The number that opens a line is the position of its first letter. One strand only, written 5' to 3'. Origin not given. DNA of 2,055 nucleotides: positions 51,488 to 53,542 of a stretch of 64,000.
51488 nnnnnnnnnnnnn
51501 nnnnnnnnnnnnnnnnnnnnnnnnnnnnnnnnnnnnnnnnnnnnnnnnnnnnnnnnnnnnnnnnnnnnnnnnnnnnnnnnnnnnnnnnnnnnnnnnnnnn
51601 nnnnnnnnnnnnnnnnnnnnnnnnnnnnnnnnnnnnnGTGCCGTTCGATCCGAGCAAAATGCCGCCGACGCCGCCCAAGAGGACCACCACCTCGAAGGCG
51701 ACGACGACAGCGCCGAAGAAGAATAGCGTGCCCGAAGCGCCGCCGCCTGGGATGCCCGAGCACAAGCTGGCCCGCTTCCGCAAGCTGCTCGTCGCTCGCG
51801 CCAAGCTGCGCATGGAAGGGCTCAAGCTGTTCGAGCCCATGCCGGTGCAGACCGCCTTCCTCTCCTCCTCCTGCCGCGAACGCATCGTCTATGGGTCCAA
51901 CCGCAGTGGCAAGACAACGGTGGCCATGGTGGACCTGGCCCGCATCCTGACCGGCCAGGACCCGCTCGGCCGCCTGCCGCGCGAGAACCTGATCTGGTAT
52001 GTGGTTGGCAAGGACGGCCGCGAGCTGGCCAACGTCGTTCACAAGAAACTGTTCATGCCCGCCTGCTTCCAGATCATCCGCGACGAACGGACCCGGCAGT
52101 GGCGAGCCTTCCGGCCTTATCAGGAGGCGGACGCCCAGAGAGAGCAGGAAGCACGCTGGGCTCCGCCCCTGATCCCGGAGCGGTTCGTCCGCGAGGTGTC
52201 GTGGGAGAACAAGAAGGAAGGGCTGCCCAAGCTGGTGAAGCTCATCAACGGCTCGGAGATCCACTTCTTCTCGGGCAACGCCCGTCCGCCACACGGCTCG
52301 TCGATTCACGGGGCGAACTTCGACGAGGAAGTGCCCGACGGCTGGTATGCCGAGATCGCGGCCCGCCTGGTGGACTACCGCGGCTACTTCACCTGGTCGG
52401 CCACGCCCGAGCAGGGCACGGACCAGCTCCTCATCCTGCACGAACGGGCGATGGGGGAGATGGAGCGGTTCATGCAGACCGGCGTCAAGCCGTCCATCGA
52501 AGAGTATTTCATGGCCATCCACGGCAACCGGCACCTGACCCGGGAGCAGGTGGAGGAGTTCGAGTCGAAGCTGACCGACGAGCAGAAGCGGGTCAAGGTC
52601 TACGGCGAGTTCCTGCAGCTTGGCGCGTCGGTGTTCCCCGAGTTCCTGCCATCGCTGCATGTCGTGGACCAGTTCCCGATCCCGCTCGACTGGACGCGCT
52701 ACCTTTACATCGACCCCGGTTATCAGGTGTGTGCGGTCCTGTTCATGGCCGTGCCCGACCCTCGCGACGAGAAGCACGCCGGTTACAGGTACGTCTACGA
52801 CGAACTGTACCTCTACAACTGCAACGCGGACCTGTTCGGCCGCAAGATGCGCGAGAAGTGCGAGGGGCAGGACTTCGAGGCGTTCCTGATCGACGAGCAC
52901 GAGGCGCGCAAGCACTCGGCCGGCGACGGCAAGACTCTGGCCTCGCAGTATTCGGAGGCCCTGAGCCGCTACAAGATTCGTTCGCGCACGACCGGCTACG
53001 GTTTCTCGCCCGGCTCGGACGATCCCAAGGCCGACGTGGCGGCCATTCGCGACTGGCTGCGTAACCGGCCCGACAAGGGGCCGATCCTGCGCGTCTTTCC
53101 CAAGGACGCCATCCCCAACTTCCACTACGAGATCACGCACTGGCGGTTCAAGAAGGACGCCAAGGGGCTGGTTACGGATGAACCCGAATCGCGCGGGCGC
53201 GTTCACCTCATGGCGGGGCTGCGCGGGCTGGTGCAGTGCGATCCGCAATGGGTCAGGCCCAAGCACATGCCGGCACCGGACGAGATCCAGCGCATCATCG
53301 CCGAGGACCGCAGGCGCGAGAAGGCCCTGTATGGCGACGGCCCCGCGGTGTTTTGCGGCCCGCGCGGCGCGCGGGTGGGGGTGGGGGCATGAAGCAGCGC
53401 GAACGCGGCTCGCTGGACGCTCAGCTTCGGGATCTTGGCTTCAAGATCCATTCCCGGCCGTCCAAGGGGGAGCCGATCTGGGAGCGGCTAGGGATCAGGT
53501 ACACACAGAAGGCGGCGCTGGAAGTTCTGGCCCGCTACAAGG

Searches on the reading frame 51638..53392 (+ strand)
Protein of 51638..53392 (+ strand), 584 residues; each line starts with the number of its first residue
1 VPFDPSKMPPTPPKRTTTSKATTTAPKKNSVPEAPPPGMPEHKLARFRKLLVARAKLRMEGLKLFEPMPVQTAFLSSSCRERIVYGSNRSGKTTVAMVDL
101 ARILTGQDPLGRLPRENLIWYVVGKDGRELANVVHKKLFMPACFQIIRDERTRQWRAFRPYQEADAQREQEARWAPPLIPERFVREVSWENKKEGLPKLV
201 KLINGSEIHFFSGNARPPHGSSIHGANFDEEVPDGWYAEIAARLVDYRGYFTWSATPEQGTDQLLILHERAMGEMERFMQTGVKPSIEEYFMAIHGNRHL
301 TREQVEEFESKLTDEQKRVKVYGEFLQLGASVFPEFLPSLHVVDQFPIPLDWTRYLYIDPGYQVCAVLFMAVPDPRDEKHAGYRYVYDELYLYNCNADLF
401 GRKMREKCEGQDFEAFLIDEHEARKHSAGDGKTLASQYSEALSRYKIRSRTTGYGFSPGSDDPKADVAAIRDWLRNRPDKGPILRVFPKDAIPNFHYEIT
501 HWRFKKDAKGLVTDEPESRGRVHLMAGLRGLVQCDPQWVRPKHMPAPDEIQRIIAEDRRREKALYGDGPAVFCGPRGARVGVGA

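Call 6: search_protein_families(library=pfam, proteins=[window:51638-53392:+], max_evalue=0.1)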
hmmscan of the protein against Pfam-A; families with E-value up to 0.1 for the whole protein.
window:51638-53392:+ (584 aa): 2 families
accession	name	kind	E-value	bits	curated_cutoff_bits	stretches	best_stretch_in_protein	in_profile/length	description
PF03237.21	Terminase_6N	-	1.1e-09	38.7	22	1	84-336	2-211/215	Terminase large subunit, T4likevirus-type, N-terminal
PF13481.12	AAA_25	-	0.075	13.1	27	0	83-131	37-88/195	AAA domain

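Call 7: search_protein_families(library=phrogs, proteins=[window:51638-53392:+], max_evalue=0.1)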
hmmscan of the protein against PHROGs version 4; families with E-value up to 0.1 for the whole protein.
window:51638-53392:+ (584 aa): 1 family
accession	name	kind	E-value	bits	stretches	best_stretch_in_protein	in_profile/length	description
phrog_2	-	head and packaging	4.9e-14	53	1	53-517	256-630/807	terminase large subunit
